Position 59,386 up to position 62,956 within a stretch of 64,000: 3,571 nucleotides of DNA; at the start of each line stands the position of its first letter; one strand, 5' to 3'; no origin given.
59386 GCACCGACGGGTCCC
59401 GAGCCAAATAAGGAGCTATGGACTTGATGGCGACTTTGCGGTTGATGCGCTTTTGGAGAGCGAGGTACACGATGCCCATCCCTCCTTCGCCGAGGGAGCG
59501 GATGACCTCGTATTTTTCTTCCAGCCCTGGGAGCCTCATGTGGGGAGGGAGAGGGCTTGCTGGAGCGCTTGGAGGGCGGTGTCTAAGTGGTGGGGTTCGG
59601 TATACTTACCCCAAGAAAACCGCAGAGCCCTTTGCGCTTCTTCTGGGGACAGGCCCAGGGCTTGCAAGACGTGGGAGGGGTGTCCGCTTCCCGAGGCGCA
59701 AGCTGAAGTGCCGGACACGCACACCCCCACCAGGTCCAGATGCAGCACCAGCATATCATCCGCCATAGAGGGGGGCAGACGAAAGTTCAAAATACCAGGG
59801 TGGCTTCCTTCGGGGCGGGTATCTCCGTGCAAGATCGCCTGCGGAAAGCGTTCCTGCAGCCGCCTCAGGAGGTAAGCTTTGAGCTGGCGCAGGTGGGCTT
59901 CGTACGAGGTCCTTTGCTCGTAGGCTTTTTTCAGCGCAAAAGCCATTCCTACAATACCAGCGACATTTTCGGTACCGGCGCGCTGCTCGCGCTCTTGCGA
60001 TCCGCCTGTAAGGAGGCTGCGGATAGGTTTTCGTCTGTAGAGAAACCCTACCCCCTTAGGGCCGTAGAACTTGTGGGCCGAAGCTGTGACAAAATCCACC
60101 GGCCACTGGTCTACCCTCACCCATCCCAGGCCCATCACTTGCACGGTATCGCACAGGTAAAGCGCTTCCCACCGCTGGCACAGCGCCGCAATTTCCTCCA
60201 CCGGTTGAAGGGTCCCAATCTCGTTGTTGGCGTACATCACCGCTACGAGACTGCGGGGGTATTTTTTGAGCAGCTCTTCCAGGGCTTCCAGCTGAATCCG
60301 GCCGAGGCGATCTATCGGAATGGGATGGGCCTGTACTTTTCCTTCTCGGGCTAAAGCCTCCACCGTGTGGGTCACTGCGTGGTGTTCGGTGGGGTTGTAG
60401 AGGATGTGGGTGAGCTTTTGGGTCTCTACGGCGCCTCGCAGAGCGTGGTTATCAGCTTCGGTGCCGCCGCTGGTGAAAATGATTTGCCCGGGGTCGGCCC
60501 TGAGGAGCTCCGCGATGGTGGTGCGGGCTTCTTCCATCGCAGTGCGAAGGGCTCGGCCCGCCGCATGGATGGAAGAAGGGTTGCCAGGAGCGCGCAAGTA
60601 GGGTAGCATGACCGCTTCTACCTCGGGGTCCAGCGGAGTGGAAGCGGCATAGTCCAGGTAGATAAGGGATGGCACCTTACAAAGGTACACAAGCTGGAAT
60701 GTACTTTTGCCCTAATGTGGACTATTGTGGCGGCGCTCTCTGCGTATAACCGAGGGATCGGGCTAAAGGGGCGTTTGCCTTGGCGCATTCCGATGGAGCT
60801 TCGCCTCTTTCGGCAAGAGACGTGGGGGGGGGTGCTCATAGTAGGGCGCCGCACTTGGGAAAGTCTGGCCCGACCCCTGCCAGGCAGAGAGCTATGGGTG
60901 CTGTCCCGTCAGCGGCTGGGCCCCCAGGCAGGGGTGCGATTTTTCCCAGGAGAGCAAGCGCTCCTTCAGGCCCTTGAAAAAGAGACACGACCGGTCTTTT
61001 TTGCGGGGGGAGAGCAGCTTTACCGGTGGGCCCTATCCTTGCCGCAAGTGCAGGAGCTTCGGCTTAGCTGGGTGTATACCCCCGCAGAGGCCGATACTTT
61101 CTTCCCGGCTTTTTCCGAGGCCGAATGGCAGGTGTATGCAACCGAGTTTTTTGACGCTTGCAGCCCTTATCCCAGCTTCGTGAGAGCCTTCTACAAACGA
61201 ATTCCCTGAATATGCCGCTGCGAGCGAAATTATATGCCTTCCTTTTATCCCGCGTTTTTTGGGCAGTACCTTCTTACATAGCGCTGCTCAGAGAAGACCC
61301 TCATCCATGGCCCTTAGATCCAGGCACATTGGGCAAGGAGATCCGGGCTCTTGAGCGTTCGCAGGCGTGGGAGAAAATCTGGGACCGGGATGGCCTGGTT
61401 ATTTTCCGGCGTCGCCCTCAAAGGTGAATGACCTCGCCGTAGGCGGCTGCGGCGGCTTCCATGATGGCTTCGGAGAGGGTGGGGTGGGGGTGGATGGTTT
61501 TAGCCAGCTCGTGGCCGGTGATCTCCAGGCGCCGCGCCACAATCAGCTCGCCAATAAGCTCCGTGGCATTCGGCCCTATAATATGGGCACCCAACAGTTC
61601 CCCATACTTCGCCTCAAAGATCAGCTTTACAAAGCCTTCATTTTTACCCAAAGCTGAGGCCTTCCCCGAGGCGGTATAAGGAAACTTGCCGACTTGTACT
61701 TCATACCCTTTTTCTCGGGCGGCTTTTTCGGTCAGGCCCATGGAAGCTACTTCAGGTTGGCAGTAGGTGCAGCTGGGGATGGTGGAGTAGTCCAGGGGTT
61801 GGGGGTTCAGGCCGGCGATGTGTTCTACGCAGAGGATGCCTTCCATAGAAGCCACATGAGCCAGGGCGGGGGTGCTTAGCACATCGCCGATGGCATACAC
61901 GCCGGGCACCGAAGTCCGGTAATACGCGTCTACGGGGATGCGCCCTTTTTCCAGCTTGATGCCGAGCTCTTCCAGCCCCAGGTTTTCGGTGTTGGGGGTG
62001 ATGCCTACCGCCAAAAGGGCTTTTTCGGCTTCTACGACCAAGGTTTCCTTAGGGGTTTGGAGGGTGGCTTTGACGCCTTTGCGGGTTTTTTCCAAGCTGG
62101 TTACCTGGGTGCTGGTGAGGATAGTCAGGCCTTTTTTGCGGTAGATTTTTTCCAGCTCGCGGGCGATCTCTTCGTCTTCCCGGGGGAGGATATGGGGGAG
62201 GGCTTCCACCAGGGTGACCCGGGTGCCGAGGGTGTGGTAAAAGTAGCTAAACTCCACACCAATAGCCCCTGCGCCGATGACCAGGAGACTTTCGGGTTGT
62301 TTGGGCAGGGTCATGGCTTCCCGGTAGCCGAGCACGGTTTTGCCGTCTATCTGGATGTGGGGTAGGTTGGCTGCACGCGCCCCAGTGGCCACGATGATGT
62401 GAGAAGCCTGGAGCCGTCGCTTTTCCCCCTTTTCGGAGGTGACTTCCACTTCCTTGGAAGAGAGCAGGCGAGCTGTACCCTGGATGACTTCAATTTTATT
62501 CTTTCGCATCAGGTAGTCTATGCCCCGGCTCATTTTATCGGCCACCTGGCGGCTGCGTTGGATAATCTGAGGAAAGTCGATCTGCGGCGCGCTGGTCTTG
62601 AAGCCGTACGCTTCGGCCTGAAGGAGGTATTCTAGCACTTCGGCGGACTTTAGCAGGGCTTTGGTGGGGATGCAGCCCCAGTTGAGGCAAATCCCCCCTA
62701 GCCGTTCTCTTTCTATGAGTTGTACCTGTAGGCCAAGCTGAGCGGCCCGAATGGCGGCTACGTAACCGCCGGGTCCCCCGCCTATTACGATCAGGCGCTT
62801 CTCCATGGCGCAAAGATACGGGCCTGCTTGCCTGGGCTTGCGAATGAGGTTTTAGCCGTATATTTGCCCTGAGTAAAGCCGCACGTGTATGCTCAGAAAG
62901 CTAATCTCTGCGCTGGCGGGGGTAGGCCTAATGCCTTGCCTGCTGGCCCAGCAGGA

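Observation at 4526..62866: The Bacteroidota -7 promoter box sits 3-7 nt from the start codon at about 24 operon heads, implying largely leaderless mRNAs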

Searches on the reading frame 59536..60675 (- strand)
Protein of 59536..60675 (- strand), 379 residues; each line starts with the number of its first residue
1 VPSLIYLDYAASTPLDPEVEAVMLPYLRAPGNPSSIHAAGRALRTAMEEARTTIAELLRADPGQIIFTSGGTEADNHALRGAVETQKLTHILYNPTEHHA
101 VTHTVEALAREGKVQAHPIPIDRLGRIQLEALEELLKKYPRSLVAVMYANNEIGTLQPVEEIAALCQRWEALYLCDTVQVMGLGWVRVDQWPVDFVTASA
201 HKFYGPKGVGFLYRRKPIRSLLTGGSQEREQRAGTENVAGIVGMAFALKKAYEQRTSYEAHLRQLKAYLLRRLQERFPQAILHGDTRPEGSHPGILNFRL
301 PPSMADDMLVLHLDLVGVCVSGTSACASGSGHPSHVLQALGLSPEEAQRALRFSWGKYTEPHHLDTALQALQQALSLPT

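Call 20: search_protein_families(library=ncbifam, proteins=[window:59536-60675:-], max_evalue=0.00001)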
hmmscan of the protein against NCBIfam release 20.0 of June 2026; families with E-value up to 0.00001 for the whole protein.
window:59536-60675:- (379 aa): 19 families
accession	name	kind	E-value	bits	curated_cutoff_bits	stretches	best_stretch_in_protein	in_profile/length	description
TIGR03402.1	FeS_nifS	equivalog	2.5e-101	339.2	530.75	1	5-374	1-369/379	cysteine desulfurase NifS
TIGR03235.1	DNA_S_dndA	equivalog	1.2e-80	271.4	480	1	6-355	1-353/353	cysteine desulfurase DndA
NF010611.0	PRK14012.1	equivalog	9.6e-78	261.9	548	1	5-374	7-378/406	IscS subfamily cysteine desulfurase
TIGR02006.1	IscS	equivalog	2.8e-73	247.2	643.2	1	4-375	4-375/402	IscS subfamily cysteine desulfurase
NF002806.0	PRK02948.1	subfamily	3.1e-64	217.3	304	1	4-373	1-370/381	IscS subfamily cysteine desulfurase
TIGR03403.1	nifS_epsilon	equivalog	1.3e-59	202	587.7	1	5-374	1-372/382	NifS family cysteine desulfurase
TIGR01979.1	sufS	subfamily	5.5e-39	134.2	475.1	1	4-217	19-236/403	SufS family cysteine desulfurase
TIGR01977.1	am_tr_V_EF2568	hypoth_equivalog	1.1e-33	116.8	377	1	5-279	1-292/376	cysteine desulfurase family protein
NF041166.1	f2_encap_cargo1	exception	1.1e-25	90.9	800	1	4-216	246-462/623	family 2A encapsulin nanocompartment cargo protein cysteine desulfurase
NF008126.0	PRK10874.1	equivalog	1.2e-24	87.3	607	1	4-377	20-398/401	cysteine desulfurase CsdA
NF006791.0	PRK09295.1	equivalog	1.7e-24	86.6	661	1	4-327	24-365/406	cysteine desulfurase SufS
TIGR03392.1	FeS_syn_CsdA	equivalog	1e-23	84.2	493.6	1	4-216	17-233/398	cysteine desulfurase CsdA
TIGR01976.1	am_tr_V_VC1184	hypoth_equivalog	2.1e-22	80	352.35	1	4-224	19-241/401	cysteine desulfurase-like protein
NF040779.1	Sec_lyase_SclA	exception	2.8e-21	75.8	525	1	5-375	1-377/378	selenocysteine lyase SclA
TIGR04343.1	egtE_PLP_lyase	equivalog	1.5e-13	50.3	400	1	45-218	54-219/370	ergothioneine biosynthesis PLP-dependent enzyme EgtE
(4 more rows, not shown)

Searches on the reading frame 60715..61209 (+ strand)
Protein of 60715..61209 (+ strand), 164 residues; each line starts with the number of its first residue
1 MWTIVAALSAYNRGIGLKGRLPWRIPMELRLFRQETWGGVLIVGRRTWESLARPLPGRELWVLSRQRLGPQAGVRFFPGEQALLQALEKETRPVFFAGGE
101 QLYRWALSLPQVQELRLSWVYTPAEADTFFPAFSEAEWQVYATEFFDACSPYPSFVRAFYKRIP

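Call 20: search_protein_families(library=ncbifam, proteins=[window:60715-61209:+], max_evalue=0.00001)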
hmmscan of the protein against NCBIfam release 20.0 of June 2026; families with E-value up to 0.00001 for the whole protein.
window:60715-61209:+ (164 aa): 26 families (the best 25 are shown)
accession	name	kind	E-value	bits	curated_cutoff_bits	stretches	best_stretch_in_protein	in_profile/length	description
NF000055.3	trim_DfrA12_A21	exception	1.1e-24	87.1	330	1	4-157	10-160/165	DfrA12/DfrA21 family trimethoprim-resistant dihydrofolate reductase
NF008037.0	PRK10769.1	equivalog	1.7e-23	83.3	168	1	3-149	4-145/160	type 3 dihydrofolate reductase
NF000053.2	trim_DfrA12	exception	1.6e-22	80.1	360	1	4-157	10-160/165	trimethoprim-resistant dihydrofolate reductase DfrA12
NF000006.2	trim_DfrA26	exception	3.4e-21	76.1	350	1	5-155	21-177/183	trimethoprim-resistant dihydrofolate reductase DfrA26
NF000019.2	trim_DfrA3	exception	7.2e-21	74.7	350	1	4-141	5-138/162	trimethoprim-resistant dihydrofolate reductase DfrA3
NF041386.1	dihyfolred_HdrA_Halo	equivalog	2e-20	73.2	300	1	5-148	6-149/158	dihydrofolate reductase HdrA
NF047324.1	trim_DfrA51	exception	1.7e-18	67.4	322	1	6-132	5-124/158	trimethoprim-resistant dihydrofolate reductase DfrA51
NF047323.1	trim_DfrA50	exception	4.7e-17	62.4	355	1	6-132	5-124/158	trimethoprim-resistant dihydrofolate reductase DfrA50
NF000012.1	trim_DfrI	exception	7.3e-17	61.5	400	1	10-135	35-161/191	trimethoprim-resistant dihydrofolate reductase DfrI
NF033851.1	trim_DfrA35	exception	1.2e-16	60.8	360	1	1-140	1-141/170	trimethoprim-resistant dihydrofolate reductase DfrA35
NF000143.1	trim_DfrG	exception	2.3e-16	60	365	1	4-143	5-141/165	trimethoprim-resistant dihydrofolate reductase DfrG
NF000332.1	trim_DfrDGK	exception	2.9e-16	59.8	300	1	5-143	5-140/161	DfrD/DfrG/DfrK family trimethoprim-resistant dihydrofolate reductase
NF033868.0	trim_DfrA36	exception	9.7e-16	57.9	360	1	10-159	10-165/170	trimethoprim-resistant dihydrofolate reductase DfrA36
NF000127.2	trim_DfrA20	exception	1.7e-15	57.5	325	1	11-139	13-145/169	trimethoprim-resistant dihydrofolate reductase DfrA20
NF000330.1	trim_DfrA1_like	exception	7.3e-15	55.2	250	1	5-146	6-144/157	trimethoprim-resistant dihydrofolate reductase DfrA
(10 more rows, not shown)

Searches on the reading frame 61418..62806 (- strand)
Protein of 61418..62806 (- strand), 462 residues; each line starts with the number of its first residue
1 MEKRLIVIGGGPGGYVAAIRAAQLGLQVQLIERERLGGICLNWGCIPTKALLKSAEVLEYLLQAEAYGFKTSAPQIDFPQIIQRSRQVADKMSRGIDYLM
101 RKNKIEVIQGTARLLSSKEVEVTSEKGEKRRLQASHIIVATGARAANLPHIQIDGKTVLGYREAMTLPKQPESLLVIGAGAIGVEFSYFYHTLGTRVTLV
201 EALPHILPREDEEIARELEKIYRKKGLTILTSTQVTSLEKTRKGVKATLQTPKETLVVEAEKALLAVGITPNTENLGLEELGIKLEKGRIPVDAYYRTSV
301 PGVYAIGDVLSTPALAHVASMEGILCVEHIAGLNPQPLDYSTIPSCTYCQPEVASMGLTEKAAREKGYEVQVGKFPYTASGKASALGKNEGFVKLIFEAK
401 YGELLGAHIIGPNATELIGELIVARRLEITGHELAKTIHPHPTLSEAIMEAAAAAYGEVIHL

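Call 20: search_protein_families(library=ncbifam, proteins=[window:61418-62806:-], max_evalue=0.00001)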
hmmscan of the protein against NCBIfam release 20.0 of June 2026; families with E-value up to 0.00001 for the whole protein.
window:61418-62806:- (462 aa): 57 families (the best 25 are shown)
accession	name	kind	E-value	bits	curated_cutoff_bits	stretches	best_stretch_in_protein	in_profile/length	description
TIGR01350.1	lipoamide_DH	equivalog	8.9e-176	585.1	408.8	1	4-461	3-460/461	dihydrolipoyl dehydrogenase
NF005883.0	PRK07845.1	equivalog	1.1e-108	364.2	479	1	2-454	2-458/466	NAD(P)H-quinone dehydrogenase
TIGR02053.1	MerA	equivalog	1.3e-102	344.2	454.45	1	4-459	2-457/465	mercury(II) reductase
NF003585.0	PRK05249.1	equivalog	7.8e-98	328.1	465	1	5-456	9-458/464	Si-specific NAD(P)(+) transhydrogenase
NF004991.0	PRK06370.1-3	subfamily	4e-96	322.6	620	1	5-454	38-486/509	FAD-containing oxidoreductase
NF004776.0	PRK06116.1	equivalog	1.3e-93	314.5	480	1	5-447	7-445/450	glutathione-disulfide reductase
NF004945.0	PRK06292.2-3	equivalog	6.8e-91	305.5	494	1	5-449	6-446/457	dihydrolipoyl dehydrogenase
NF004943.0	PRK06292.2-1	equivalog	4.8e-89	299.2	432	1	5-453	6-453/456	dihydrolipoyl dehydrogenase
NF004946.0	PRK06292.2-4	subfamily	1e-88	298.2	634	1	4-452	5-467/487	dihydrolipoyl dehydrogenase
NF005884.0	PRK07846.1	equivalog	2.2e-88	296.9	501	1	5-451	6-447/454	mycothione reductase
NF004947.0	PRK06292.2-5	equivalog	8e-88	295.4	592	1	5-453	6-456/474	dihydrolipoyl dehydrogenase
NF004992.0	PRK06370.1-4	equivalog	8.1e-86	288.3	629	1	6-448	8-448/459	FAD-containing oxidoreductase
TIGR01424.1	gluta_reduc_2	equivalog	2e-85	287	606.05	1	5-448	5-442/446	glutathione-disulfide reductase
TIGR03452.1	mycothione_red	equivalog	4e-82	276.5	635.65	1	5-451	5-448/452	mycothione reductase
TIGR01421.1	gluta_reduc_1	equivalog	3.4e-78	263.8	556.15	1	5-448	5-446/450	glutathione-disulfide reductase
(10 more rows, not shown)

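Call 33: find_encoding_contigs(protein=window:61418-62806:-, flank=10000, max_places=4)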
Protein window:61418-62806:- (462 aa): no gene with exactly this product is on record in the collection.
